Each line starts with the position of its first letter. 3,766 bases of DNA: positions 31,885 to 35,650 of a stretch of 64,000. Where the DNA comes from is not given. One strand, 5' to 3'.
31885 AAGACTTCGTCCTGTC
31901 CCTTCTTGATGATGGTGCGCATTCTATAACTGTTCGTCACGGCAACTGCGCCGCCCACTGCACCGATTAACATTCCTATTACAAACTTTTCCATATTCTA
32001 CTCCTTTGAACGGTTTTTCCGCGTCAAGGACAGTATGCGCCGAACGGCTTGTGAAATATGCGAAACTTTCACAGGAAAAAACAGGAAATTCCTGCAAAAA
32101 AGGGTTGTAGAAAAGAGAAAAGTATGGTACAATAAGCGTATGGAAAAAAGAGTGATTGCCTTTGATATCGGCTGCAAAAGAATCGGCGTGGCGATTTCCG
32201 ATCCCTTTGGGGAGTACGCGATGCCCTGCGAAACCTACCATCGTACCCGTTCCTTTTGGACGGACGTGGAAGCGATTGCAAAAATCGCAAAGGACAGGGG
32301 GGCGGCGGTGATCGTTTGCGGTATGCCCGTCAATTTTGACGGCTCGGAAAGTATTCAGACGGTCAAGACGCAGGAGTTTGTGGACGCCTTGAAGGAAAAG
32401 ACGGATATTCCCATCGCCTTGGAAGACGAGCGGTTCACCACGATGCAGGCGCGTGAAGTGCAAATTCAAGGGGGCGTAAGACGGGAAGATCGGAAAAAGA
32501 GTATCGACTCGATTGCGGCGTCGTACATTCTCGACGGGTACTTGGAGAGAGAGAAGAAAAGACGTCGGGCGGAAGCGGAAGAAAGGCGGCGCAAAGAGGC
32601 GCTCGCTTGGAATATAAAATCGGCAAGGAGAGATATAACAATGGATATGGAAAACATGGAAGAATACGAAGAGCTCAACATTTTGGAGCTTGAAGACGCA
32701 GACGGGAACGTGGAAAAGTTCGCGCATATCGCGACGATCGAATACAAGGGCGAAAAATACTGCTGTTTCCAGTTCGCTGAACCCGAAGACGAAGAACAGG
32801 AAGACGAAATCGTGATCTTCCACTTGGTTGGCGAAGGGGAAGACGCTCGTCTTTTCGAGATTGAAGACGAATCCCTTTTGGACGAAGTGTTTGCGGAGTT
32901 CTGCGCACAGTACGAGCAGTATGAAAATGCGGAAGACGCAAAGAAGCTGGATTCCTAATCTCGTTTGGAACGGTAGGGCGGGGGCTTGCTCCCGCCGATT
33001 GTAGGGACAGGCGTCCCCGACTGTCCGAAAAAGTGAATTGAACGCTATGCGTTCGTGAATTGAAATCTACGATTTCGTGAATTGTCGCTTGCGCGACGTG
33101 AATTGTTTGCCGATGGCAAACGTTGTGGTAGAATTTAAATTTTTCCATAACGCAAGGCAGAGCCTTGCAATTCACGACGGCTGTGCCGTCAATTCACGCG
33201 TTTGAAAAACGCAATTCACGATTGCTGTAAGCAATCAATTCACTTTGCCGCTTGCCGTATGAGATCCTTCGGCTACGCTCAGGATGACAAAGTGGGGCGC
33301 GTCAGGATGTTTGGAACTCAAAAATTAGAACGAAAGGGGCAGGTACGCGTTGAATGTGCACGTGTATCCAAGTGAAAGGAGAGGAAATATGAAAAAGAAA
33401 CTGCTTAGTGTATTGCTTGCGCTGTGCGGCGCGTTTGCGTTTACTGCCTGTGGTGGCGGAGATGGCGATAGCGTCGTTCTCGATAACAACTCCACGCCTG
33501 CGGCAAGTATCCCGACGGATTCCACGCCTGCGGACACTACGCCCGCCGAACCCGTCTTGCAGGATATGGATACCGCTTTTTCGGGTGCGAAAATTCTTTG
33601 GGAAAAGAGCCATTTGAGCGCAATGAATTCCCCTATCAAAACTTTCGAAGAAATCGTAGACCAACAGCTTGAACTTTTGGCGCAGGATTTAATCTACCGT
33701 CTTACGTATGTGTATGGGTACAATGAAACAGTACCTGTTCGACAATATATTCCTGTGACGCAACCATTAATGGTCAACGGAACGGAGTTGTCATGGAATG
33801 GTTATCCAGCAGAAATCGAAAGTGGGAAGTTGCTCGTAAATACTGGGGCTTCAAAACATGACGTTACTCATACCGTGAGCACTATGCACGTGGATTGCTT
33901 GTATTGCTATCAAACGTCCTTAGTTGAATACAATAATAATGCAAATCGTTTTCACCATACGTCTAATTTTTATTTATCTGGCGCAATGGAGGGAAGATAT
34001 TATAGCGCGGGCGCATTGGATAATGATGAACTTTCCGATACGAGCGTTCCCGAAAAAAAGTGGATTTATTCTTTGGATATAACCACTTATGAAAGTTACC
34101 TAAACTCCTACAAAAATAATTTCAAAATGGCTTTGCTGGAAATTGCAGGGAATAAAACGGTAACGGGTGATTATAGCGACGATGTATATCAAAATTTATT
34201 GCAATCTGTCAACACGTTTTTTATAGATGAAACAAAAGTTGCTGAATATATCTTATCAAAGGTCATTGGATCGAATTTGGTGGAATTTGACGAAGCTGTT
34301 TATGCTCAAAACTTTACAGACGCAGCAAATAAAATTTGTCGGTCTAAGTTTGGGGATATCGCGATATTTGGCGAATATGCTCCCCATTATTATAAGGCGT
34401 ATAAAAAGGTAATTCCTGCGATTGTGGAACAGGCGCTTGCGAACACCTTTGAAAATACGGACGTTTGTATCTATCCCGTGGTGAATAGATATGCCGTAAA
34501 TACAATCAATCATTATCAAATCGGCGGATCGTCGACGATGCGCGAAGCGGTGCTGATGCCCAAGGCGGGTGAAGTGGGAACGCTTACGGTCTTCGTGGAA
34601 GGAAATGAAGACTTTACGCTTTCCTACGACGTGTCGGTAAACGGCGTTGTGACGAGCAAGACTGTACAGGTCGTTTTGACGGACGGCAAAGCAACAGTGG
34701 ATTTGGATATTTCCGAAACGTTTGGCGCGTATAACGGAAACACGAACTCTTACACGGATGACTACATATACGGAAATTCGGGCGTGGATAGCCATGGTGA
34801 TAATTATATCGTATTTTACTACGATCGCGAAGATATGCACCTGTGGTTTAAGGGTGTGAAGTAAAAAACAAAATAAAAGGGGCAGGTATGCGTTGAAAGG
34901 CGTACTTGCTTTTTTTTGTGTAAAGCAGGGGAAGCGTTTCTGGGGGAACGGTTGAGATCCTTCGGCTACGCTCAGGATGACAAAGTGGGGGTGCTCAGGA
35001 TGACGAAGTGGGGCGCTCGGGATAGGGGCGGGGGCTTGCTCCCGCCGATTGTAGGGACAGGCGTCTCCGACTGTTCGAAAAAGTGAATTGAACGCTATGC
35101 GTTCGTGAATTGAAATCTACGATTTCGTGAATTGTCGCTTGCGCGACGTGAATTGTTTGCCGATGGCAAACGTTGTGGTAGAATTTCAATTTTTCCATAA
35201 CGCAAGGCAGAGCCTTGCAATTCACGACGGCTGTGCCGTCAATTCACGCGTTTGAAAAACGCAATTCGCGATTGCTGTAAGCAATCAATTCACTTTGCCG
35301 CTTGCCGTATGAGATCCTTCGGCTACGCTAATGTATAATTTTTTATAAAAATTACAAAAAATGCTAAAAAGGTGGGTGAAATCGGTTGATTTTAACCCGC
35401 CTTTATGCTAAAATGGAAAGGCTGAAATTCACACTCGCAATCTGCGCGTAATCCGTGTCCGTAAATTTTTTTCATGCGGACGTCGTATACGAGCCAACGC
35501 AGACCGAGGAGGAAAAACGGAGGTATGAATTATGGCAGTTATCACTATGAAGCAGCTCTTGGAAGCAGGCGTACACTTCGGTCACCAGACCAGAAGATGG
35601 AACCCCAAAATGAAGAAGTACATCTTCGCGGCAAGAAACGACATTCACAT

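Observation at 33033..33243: Novel structured repeat: arrays of short hairpins punctuated by an invariant 7-mer, arranged as a perfect two-armed design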

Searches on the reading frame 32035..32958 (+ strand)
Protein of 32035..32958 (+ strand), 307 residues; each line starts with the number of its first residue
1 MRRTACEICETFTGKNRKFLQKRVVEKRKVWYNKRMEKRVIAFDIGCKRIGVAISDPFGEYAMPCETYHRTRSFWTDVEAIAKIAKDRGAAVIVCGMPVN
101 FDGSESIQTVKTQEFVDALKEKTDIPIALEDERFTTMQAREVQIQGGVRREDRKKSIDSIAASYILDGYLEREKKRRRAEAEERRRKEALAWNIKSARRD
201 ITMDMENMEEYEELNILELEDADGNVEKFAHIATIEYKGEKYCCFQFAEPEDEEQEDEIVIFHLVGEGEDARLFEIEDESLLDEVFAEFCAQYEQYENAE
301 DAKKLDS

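Call 26: find_encoding_contigs(protein=window:32035-32958:+, flank=4000, max_places=10)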
Protein window:32035-32958:+ (307 aa): 4 contigs read that carry it; 3 places shown.
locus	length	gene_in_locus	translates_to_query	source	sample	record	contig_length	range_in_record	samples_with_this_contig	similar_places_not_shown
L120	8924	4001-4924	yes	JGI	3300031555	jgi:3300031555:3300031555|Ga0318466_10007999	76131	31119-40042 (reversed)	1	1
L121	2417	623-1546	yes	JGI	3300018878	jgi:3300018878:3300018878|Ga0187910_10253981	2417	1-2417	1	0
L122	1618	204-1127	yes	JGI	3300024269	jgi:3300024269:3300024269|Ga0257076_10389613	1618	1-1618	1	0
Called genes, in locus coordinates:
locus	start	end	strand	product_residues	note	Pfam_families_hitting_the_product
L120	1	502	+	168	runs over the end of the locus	PF00466:Ribosomal_L10, PF27436:RL10_C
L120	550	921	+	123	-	PF16320:Ribosomal_L12_N, PF00542:Ribosomal_L12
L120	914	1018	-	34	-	-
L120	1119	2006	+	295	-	PF00160:Pro_isomerase (faint)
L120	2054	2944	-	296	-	-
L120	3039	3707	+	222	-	-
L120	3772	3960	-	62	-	-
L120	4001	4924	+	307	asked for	PF03652:RuvX, PF06949:DUF1292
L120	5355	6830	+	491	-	-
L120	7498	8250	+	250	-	PF00318:Ribosomal_S2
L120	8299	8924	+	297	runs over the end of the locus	PF00889:EF_TS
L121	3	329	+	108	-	?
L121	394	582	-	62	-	-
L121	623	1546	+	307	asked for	PF03652:RuvX, PF06949:DUF1292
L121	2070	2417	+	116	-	?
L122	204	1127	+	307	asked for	PF03652:RuvX, PF06949:DUF1292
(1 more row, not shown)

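Call 33: find_related_loci(query=window:32035-32958:+, collection=metagenome_contigs, flank=10000)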
Query window:32035-32958:+ (307 aa) in metagenome_contigs; peptide patterns used: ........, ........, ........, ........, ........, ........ (x = any residue, [..] = any of these).
105 stretches matched a pattern; 60 encode a relative of the query (tblastn E <= 1e-3); 60 distinct loci.
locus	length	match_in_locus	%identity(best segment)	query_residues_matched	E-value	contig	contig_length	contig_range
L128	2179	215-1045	81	28-306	8e-158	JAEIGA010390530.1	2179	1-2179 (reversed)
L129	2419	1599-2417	79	15-289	3e-148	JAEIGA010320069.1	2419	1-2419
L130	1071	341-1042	76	15-251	3e-124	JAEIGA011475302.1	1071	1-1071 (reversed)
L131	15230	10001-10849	66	18-307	5e-112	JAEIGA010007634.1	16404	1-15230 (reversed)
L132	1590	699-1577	66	16-306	4e-118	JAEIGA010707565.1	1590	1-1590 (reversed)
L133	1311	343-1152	64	17-306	5e-115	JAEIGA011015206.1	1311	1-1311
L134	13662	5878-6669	65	29-306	1e-102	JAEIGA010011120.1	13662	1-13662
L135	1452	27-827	63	26-306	2e-110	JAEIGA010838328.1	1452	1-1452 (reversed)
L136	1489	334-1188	61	14-306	4e-110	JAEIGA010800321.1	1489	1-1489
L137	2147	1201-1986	62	30-306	1e-103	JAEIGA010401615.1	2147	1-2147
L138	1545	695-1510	61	21-306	1e-104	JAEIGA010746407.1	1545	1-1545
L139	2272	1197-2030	57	12-306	2e-100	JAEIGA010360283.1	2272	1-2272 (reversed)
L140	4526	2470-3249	60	31-306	1e-94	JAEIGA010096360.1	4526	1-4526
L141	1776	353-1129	59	28-306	1e-98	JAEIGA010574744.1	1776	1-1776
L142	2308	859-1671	56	12-306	3e-94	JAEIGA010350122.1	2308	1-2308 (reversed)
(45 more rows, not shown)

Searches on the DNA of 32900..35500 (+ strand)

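Call 9: search_rna_families(source=window, start=32900, end=35500, threshold=evalue, max_evalue=5, show_alignments=4)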
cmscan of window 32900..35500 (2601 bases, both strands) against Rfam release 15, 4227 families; matches with E-value up to 5: 2.
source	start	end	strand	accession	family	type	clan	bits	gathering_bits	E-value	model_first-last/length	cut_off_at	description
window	34829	34915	+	RF02397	sau-5971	Gene; sRNA;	-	19.4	90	2.9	1-96/96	no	Staphylococcus sRNA sau-5971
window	35342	35384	+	RF01478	rli47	Gene; sRNA;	-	16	200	0.2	1-508/508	no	Listeria sRNA rli47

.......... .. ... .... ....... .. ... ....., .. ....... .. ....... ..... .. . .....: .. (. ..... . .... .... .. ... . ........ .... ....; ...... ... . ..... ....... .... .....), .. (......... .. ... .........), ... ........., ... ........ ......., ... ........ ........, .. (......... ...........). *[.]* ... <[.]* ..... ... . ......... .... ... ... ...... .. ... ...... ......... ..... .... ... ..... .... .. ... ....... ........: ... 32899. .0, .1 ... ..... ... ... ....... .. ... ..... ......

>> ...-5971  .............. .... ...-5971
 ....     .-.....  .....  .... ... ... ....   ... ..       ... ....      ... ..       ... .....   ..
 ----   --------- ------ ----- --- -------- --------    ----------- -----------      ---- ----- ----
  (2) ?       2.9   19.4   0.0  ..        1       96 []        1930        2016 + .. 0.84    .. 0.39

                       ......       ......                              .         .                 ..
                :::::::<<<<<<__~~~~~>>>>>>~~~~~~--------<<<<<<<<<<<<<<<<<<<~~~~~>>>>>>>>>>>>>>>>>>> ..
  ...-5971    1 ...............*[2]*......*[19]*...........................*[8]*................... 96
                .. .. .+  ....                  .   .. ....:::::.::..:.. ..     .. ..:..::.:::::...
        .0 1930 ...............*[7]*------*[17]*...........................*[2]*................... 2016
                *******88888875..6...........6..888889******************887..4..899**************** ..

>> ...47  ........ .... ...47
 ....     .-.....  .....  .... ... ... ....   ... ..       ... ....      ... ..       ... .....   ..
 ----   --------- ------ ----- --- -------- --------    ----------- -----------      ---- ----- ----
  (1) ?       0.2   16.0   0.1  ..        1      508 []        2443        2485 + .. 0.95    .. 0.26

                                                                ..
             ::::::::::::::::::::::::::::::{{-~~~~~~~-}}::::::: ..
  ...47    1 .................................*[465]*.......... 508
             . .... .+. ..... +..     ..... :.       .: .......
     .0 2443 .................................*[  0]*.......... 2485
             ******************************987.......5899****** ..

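Call 85: search_dna_similar(query=window:33017-33260:+, collection=plasmids, mode=distant, max_evalue=0.001, max_rows=10)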
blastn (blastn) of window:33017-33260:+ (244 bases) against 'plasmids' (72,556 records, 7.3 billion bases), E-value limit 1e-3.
No match.

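Call 86: search_dna_similar(query=window:33017-33260:+, collection=phages, mode=distant, max_evalue=0.001, max_rows=10)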
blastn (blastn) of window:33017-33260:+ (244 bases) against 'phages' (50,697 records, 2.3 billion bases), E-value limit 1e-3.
No match.
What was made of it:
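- On MITE (DDE-transposon derivative): There is no blastn match in PLSDB plasmids or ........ phages (calls 85, 86).
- Tried and rejected: There is no blastn match (calls 85, 86).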
